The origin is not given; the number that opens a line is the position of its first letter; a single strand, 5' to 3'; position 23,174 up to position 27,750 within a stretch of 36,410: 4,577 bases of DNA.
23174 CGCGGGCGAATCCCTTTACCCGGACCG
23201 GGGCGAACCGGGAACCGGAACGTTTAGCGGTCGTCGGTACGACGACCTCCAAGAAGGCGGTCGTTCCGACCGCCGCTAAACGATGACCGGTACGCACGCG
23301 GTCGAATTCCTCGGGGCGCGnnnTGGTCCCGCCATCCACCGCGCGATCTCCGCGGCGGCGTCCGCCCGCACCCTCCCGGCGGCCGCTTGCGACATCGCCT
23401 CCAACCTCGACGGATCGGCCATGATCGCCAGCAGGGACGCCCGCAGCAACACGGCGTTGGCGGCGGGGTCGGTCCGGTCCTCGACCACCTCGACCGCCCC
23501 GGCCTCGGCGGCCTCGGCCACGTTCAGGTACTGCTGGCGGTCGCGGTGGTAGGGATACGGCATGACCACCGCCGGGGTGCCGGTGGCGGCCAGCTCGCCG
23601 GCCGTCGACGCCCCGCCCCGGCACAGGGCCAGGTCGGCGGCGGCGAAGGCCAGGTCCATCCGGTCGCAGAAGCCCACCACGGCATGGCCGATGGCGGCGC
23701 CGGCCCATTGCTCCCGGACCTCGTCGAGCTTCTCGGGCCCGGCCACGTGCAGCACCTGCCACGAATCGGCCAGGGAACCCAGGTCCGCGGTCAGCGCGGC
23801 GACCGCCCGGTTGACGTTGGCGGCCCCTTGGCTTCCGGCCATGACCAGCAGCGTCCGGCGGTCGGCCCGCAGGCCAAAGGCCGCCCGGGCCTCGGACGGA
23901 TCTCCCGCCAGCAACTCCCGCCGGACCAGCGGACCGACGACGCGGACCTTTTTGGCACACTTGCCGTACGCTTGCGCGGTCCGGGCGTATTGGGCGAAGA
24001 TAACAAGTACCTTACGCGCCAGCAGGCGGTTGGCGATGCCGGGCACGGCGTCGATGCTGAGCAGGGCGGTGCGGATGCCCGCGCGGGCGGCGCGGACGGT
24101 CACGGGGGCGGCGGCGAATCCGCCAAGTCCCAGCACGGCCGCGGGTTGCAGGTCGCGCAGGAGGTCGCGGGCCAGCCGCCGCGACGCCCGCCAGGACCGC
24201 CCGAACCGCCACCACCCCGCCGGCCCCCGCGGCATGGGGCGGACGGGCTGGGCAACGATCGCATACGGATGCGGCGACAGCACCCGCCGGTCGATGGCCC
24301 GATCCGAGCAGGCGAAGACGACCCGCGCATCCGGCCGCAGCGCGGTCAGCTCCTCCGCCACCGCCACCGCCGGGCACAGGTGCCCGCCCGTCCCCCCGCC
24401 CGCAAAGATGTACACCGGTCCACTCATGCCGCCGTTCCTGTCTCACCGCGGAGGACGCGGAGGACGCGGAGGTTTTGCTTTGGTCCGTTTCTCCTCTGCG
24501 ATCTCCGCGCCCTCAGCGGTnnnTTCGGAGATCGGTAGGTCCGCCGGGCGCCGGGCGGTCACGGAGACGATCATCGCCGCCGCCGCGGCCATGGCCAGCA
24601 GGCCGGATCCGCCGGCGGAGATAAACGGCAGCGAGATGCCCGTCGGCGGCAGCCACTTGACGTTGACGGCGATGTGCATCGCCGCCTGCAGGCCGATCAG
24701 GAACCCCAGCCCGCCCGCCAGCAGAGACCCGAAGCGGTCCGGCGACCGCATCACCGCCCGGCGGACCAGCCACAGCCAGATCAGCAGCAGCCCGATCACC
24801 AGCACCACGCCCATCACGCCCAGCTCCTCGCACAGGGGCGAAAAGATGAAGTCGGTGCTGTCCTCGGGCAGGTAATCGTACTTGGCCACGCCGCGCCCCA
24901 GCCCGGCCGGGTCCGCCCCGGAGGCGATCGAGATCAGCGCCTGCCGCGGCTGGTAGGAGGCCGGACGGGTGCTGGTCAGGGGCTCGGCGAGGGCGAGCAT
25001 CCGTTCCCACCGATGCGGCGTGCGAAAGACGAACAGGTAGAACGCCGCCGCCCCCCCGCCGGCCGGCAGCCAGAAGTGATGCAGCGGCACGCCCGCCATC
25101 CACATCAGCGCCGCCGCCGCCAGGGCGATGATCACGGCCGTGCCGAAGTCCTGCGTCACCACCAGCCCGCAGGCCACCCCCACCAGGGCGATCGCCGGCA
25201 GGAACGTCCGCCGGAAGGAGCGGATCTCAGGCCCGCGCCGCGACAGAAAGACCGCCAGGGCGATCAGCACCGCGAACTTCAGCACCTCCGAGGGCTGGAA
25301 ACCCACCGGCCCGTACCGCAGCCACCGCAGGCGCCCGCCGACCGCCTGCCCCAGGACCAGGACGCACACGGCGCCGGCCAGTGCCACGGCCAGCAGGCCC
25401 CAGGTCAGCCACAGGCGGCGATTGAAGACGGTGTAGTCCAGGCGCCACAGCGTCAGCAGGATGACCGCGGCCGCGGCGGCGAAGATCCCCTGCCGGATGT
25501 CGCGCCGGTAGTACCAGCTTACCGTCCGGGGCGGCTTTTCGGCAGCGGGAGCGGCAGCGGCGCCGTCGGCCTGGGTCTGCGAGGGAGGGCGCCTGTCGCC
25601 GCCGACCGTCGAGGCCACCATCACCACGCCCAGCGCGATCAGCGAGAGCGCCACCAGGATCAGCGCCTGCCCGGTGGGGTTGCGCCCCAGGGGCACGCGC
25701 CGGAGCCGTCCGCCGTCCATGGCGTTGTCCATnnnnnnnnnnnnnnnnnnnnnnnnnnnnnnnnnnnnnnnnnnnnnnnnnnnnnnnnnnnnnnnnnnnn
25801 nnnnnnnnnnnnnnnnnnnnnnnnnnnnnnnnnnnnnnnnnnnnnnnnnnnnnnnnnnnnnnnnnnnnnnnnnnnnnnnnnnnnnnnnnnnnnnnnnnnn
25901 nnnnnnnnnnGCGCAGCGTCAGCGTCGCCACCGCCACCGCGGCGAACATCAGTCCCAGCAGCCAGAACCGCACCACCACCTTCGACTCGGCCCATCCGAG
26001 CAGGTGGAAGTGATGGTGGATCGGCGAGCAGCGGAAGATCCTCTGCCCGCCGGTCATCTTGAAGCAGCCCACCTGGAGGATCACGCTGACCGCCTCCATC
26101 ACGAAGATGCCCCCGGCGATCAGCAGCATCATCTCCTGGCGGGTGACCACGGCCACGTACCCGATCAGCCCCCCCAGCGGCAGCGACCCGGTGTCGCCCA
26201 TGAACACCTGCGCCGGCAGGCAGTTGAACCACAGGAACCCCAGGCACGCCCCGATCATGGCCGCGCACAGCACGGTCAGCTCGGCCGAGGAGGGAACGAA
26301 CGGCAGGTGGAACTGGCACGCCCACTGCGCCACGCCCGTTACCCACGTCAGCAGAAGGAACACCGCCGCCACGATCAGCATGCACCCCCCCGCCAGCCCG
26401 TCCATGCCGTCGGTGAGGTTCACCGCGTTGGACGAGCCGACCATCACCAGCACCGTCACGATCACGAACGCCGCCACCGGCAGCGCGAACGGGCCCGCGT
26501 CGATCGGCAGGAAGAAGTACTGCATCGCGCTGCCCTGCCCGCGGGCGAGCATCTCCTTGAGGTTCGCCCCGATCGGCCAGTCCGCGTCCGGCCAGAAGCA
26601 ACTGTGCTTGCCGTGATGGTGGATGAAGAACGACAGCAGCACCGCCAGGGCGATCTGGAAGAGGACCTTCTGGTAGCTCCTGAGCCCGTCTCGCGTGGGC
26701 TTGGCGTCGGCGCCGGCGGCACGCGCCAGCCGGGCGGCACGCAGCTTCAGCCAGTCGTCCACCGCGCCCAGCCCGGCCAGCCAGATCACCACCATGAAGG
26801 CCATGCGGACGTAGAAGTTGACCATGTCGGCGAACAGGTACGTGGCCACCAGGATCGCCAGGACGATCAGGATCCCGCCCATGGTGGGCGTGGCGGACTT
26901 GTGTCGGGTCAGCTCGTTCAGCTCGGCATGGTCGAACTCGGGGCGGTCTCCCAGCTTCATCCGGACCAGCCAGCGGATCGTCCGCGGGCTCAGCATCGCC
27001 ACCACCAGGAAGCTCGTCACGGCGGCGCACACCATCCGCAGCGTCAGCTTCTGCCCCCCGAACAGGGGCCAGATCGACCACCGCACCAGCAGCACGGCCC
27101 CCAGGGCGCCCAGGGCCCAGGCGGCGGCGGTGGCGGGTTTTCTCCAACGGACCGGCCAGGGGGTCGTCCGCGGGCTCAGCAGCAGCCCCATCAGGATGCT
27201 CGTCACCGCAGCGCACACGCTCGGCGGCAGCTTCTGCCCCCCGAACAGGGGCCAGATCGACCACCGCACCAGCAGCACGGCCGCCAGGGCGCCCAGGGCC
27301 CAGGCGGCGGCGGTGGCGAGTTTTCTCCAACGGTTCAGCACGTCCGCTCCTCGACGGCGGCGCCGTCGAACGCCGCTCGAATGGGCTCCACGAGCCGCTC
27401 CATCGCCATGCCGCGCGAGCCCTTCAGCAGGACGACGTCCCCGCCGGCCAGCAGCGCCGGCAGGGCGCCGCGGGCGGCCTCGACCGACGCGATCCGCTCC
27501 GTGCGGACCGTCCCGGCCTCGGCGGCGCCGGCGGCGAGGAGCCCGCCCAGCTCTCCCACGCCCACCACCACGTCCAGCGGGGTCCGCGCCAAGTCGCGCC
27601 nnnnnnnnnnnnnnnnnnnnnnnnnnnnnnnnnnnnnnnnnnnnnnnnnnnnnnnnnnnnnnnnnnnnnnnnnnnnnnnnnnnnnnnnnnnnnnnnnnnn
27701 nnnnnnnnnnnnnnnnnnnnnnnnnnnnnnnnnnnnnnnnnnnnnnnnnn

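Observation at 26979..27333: In-frame tandem duplication (~61-62 codons) of the first membrane segment pair of MraY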

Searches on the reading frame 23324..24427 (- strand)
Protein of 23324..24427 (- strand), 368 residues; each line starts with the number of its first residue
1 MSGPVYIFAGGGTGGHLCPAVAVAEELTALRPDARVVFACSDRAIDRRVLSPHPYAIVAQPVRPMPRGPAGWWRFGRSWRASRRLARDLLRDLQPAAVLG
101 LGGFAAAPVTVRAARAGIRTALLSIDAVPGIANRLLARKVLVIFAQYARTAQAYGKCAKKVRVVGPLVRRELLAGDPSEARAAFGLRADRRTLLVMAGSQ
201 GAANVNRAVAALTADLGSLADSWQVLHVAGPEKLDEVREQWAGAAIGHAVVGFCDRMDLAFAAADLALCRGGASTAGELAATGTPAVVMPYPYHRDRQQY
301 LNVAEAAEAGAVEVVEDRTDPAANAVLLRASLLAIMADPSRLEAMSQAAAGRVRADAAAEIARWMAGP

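Call 63: find_encoding_contigs(protein=window:23324-24427:-, flank=5000, max_places=10)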
Protein window:23324-24427:- (368 aa): 5 contigs read that carry it; 5 places shown.
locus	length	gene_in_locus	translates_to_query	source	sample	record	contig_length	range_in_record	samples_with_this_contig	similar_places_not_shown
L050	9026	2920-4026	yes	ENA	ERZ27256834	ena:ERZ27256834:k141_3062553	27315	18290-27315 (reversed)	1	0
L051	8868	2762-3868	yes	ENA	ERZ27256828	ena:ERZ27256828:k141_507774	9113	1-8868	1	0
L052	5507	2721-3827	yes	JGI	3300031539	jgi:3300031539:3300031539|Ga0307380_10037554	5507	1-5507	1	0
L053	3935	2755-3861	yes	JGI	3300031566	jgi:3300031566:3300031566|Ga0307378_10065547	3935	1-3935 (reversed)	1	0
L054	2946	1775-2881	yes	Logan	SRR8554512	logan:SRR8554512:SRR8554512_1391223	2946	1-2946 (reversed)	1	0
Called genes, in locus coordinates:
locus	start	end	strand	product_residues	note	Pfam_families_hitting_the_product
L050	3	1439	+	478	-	?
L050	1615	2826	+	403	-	PF01098:FTSW_RODA_SPOVE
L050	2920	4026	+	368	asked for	PF03033:Glyco_transf_28, PF04101:Glyco_tran_28_C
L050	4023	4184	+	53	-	-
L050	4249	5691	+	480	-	PF01225:Mur_ligase, PF08245:Mur_ligase_M, PF02875:Mur_ligase_C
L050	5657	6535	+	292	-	PF01565:FAD_binding_4, PF02873:MurB_C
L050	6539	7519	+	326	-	PF01820:Dala_Dala_lig_N, PF07478:Dala_Dala_lig_C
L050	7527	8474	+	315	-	-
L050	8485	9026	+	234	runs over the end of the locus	-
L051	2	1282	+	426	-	?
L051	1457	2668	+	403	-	PF01098:FTSW_RODA_SPOVE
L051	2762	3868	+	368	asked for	PF03033:Glyco_transf_28, PF04101:Glyco_tran_28_C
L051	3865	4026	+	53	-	-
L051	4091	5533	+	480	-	PF01225:Mur_ligase, PF08245:Mur_ligase_M, PF02875:Mur_ligase_C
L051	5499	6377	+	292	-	PF01565:FAD_binding_4, PF02873:MurB_C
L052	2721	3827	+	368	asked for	PF03033:Glyco_transf_28, PF04101:Glyco_tran_28_C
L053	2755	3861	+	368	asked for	PF03033:Glyco_transf_28, PF04101:Glyco_tran_28_C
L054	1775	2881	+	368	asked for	PF03033:Glyco_transf_28, PF04101:Glyco_tran_28_C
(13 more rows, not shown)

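Call 66: find_encoding_contigs(protein=L050:4249-5688:+, flank=6000, max_places=10)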
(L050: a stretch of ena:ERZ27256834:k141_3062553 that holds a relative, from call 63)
Protein L050:4249-5688:+ (480 aa): 5 contigs read that carry it; 5 places shown.
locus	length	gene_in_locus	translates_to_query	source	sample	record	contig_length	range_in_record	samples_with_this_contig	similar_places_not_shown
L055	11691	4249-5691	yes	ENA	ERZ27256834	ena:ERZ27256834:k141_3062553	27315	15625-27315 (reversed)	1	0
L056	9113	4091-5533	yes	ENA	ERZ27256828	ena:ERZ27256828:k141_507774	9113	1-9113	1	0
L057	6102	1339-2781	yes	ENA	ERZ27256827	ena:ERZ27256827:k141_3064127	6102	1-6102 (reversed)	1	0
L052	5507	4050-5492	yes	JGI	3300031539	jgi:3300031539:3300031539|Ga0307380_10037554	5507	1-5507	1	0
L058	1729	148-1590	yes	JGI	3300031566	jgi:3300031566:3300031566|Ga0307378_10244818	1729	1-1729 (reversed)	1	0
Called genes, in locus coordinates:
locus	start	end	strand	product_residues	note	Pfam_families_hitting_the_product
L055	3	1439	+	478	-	?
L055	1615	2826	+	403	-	PF01098:FTSW_RODA_SPOVE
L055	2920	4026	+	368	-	PF03033:Glyco_transf_28, PF04101:Glyco_tran_28_C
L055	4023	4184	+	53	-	-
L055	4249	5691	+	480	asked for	PF01225:Mur_ligase, PF08245:Mur_ligase_M, PF02875:Mur_ligase_C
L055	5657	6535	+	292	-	PF01565:FAD_binding_4, PF02873:MurB_C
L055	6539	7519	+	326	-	PF01820:Dala_Dala_lig_N, PF07478:Dala_Dala_lig_C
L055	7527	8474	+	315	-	-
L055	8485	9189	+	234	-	-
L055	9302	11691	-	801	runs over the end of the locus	PF06165:GH94_b-supersand, PF17167:Glyco_hydro_94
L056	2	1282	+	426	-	?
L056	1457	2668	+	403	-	PF01098:FTSW_RODA_SPOVE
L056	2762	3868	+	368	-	PF03033:Glyco_transf_28, PF04101:Glyco_tran_28_C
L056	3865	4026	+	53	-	-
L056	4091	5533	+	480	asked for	PF01225:Mur_ligase, PF08245:Mur_ligase_M, PF02875:Mur_ligase_C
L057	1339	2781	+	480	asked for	PF01225:Mur_ligase, PF08245:Mur_ligase_M, PF02875:Mur_ligase_C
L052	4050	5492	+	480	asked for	PF01225:Mur_ligase, PF08245:Mur_ligase_M, PF02875:Mur_ligase_C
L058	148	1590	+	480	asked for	PF01225:Mur_ligase, PF08245:Mur_ligase_M, PF02875:Mur_ligase_C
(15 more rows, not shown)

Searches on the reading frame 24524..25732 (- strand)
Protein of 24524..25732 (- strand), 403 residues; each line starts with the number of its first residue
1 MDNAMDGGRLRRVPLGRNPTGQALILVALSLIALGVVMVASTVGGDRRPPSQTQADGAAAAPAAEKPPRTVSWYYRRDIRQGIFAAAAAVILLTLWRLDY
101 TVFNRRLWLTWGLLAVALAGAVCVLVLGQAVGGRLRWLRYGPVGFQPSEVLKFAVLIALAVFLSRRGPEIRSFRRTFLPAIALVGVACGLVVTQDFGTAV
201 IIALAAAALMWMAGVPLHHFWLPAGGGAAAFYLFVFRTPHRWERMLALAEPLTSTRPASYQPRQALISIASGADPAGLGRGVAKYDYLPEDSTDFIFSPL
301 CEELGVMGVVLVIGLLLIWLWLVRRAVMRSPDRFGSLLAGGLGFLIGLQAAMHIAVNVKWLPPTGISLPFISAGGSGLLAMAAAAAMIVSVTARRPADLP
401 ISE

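Call 7: search_protein_families(library=pfam, proteins=[window:24524-25732:-])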
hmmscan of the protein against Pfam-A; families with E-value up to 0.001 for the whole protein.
window:24524-25732:- (403 aa): 1 family
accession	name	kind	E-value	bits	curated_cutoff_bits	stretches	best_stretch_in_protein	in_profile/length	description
PF01098.24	FTSW_RODA_SPOVE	-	5.8e-67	226.6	26.4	1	79-393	39-352/356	Cell cycle protein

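Call 34: find_encoding_contigs(protein=window:24524-25732:-, flank=3000, max_places=10)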
Protein window:24524-25732:- (403 aa): 3 contigs read that carry it; 3 places shown.
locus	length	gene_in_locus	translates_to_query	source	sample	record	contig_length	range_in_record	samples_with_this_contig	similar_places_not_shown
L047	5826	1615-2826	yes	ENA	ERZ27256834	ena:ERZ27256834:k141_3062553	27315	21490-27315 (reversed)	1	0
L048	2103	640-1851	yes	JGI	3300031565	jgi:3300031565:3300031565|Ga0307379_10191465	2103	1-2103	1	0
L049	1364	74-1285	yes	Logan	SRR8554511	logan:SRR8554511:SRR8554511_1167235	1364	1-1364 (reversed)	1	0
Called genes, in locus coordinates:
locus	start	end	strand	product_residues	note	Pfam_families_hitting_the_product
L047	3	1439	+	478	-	?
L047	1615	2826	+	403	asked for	PF01098:FTSW_RODA_SPOVE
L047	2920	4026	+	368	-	PF03033:Glyco_transf_28, PF04101:Glyco_tran_28_C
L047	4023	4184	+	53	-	-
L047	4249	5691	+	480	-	PF01225:Mur_ligase, PF08245:Mur_ligase_M, PF02875:Mur_ligase_C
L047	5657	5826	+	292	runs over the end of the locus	PF01565:FAD_binding_4, PF02873:MurB_C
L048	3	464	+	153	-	?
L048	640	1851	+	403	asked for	PF01098:FTSW_RODA_SPOVE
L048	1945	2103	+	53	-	?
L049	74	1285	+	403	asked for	PF01098:FTSW_RODA_SPOVE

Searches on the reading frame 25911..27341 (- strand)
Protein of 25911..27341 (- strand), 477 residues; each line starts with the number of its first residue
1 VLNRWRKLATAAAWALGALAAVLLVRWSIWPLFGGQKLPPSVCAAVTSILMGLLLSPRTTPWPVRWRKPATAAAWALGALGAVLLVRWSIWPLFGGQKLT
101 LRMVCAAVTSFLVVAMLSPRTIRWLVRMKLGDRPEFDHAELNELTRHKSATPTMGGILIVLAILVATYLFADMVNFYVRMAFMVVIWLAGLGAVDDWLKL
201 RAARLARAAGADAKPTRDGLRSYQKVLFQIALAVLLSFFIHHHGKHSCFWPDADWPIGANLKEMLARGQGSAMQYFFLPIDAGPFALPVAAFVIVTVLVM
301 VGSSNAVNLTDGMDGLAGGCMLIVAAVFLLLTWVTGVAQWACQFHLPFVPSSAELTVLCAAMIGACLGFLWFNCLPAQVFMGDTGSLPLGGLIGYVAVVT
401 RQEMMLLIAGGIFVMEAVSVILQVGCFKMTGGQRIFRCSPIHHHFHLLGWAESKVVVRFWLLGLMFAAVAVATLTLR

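Call 7: search_protein_families(library=pfam, proteins=[window:25911-27341:-])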
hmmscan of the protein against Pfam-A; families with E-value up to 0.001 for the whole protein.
window:25911-27341:- (477 aa): 2 families
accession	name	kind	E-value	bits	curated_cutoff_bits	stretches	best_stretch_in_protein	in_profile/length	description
PF00953.26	Glycos_transf_4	-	6.3e-30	104.7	27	1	181-399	4-158/160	Glycosyl transferase family 4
PF10555.14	MraY_sig1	-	0.00027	20.7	20.1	1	148-160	1-13/13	Phospho-N-acetylmuramoyl-pentapeptide-transferase signature 1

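Call 15: find_homologous_proteins(query=window:25911-27341:-, region=1-140)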
Query window:25911-27341:-, residues 1-140 (140 aa): 4 proteins with E <= 0.001 among 8000 candidates.
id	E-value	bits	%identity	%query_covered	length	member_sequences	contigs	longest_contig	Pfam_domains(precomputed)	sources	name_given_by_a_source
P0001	4.8e-83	294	100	100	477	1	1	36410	PF00953.27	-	-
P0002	4.6e-32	129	84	53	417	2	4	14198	PF00953.27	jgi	-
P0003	2.2e-31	127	81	53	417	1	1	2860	PF00953.27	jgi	-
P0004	8.6e-22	96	80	44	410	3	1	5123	PF00953.27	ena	-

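Call 16: find_encoding_contigs(protein=window:25911-27341:-, flank=3000)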
Protein window:25911-27341:- (477 aa): no gene with exactly this product is on record in the collection.

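Call 18: find_encoding_contigs(protein=P0002, flank=3000, max_places=4)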
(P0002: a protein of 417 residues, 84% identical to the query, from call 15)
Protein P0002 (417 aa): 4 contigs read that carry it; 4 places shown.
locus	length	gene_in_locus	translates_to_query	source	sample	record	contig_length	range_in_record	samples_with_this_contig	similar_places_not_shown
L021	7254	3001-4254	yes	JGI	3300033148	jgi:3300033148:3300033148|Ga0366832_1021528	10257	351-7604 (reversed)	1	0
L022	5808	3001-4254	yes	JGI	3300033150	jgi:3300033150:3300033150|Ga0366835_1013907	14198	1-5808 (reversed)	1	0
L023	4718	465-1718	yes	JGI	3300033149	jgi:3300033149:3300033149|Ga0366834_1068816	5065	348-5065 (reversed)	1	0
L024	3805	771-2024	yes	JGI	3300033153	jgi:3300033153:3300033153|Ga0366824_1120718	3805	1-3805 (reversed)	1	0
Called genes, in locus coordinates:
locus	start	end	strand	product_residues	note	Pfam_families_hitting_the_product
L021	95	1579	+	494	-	PF01225:Mur_ligase, PF08245:Mur_ligase_M, PF02875:Mur_ligase_C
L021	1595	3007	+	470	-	PF01225:Mur_ligase (weak), PF08245:Mur_ligase_M, PF02875:Mur_ligase_C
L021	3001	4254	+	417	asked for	PF00953:Glycos_transf_4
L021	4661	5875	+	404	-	PF01098:FTSW_RODA_SPOVE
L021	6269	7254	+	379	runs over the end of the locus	PF03033:Glyco_transf_28, PF04101:Glyco_tran_28_C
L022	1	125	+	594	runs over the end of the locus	PF03717:PBP_dimer, PF00905:Transpeptidase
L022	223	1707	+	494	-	PF01225:Mur_ligase, PF08245:Mur_ligase_M, PF02875:Mur_ligase_C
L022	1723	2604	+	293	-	PF01225:Mur_ligase (weak), PF08245:Mur_ligase_M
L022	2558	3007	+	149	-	PF02875:Mur_ligase_C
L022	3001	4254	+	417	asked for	PF00953:Glycos_transf_4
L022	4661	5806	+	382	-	?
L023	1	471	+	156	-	?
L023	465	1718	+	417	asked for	PF00953:Glycos_transf_4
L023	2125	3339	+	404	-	PF01098:FTSW_RODA_SPOVE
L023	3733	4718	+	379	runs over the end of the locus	PF03033:Glyco_transf_28, PF04101:Glyco_tran_28_C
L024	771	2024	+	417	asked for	PF00953:Glycos_transf_4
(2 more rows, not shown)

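Call 19: find_encoding_contigs(protein=P0003, flank=3000, max_places=3)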
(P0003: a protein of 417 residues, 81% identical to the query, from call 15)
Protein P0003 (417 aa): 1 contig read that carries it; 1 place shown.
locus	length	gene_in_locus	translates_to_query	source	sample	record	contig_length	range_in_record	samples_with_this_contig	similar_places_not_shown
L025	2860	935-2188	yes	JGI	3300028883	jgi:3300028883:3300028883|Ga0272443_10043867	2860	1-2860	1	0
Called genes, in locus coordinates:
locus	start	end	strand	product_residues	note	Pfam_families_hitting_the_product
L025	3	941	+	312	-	?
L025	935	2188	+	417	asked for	PF00953:Glycos_transf_4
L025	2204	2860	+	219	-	?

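Call 24: find_related_loci(query=window:25911-27341:-, collection=genome_contigs, flank=1500)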
Query window:25911-27341:- (477 aa) in genome_contigs; peptide patterns used: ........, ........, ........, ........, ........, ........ (x = any residue, [..] = any of these).
40 stretches matched a pattern; 16 encode a relative of the query (tblastn E <= 1e-3); 16 distinct loci.
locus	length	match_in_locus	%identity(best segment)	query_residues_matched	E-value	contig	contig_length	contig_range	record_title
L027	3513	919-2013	53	97-477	3e-128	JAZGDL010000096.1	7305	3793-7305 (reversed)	MAG: Phycisphaerae bacterium isolate SCS3bin.42 SCS3bin.42_96, whole genome shotgun sequence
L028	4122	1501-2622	53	93-477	2e-127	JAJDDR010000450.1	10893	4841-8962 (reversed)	MAG: Phycisphaerae bacterium isolate OFTM285 OFTM285_449, whole genome shotgun sequence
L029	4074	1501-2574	53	101-477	1e-122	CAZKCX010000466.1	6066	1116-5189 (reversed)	MAG TPA_asm: uncultured Planctomycetales bacterium isolate SRP141376_co2_370 genome assembly, contig: NODE_21996_length_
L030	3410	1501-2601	52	92-477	1e-122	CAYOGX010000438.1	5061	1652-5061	MAG TPA_asm: uncultured Planctomycetales bacterium isolate binchicken_co334_64 genome assembly, contig: NODE_33749_lengt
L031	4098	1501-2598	53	92-476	4e-121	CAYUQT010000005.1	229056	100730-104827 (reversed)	MAG TPA_asm: uncultured Planctomycetales bacterium isolate binchicken_co66_175 genome assembly, contig: NODE_71_length_2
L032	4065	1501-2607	51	97-477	5e-122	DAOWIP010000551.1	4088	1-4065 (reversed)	MAG TPA_asm: Sedimentisphaerales bacterium isolate CSMAG_2046 CSMAG_2046_k141_1337453_length_4088_cov_9.0000, whole geno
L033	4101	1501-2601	51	92-477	2e-117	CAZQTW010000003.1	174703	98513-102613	MAG TPA_asm: uncultured Planctomycetales bacterium isolate SRP167436_co1_220 genome assembly, contig: NODE_31_length_174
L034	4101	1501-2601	52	92-477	3e-117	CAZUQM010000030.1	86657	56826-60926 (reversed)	MAG TPA_asm: uncultured Planctomycetales bacterium isolate SRP141376_co2_77 genome assembly, contig: NODE_688_length_866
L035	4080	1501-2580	50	101-477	2e-113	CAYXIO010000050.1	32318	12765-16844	MAG TPA_asm: uncultured Planctomycetales bacterium isolate binchicken_co16_149 genome assembly, contig: NODE_2291_length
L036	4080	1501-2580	51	101-477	1e-108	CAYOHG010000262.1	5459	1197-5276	MAG TPA_asm: uncultured Planctomycetales bacterium isolate binchicken_co58_94 genome assembly, contig: NODE_11594_length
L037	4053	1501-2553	47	100-477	3e-102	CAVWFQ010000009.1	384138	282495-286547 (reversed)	MAG: uncultured Phycisphaerales bacterium isolate MFD09671.bin.2.102 genome assembly, contig: contig_6314, whole genome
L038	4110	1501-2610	50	91-477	5e-111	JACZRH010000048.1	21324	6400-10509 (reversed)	MAG: Planctomycetota bacterium isolate B100T1B8 B100T1B8_NODE4053, whole genome shotgun sequence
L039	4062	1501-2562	35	101-474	2e-52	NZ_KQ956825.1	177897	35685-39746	Gardnerella vaginalis strain GED7760B Scaffold279, whole genome shotgun sequence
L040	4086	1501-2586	35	85-471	3e-52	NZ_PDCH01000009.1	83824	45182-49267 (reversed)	Bifidobacterium xylocopae strain XV2 ctg_9, whole genome shotgun sequence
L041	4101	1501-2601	52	92-477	8e-122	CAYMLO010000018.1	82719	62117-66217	MAG TPA_asm: uncultured Planctomycetales bacterium isolate binchicken_co334_152 genome assembly, contig: NODE_385_length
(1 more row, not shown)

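Call 54: search_solved_structures(query=P0001, show_alignments=1)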
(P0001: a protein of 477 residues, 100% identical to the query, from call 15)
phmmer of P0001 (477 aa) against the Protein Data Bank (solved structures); distinct sequences matched with E-value up to 0.001: 5.
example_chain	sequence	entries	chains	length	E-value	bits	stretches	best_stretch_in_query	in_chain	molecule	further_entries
8g01_A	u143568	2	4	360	5e-71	243.3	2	291-477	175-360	Phospho-N-acetylmuramoyl-pentapeptide-transferase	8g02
8tlu_A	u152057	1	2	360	1.6e-70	241.6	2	291-477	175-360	Phospho-N-acetylmuramoyl-pentapeptide-transferase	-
9zno_A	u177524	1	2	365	1.1e-59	206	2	284-477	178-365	Phospho-N-acetylmuramoyl-pentapeptide-transferase (MraY)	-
4j72_A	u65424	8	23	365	1.6e-57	198.8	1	278-477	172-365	Phospho-N-acetylmuramoyl-pentapeptide-transferase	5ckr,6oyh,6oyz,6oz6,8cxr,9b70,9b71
5jnq_A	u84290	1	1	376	2.4e-41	145.4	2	279-470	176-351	Phospho-N-acetylmuramoyl-pentapeptide-transferase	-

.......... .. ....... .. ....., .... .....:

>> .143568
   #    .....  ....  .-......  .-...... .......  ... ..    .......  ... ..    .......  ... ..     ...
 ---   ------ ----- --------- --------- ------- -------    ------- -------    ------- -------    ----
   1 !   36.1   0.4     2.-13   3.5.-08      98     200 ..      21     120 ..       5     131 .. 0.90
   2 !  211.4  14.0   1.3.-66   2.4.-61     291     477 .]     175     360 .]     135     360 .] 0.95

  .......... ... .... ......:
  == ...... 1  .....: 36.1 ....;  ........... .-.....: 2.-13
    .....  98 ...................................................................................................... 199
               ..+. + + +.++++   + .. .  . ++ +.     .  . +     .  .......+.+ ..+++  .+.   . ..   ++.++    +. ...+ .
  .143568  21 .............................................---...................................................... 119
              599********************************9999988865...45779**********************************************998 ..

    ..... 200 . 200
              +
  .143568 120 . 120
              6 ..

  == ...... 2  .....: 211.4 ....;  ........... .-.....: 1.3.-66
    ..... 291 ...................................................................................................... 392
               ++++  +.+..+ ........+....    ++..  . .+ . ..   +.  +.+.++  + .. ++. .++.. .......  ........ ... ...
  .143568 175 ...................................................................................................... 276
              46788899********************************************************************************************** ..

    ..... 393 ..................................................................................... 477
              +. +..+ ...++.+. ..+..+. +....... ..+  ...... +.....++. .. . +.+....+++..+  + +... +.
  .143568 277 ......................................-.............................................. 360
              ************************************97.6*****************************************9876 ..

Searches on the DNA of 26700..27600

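Call 57: search_rna_families(source=window, start=26700, end=27600, threshold=evalue, max_evalue=1)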
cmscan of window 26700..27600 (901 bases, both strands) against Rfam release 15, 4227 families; matches with E-value up to 1: 0.
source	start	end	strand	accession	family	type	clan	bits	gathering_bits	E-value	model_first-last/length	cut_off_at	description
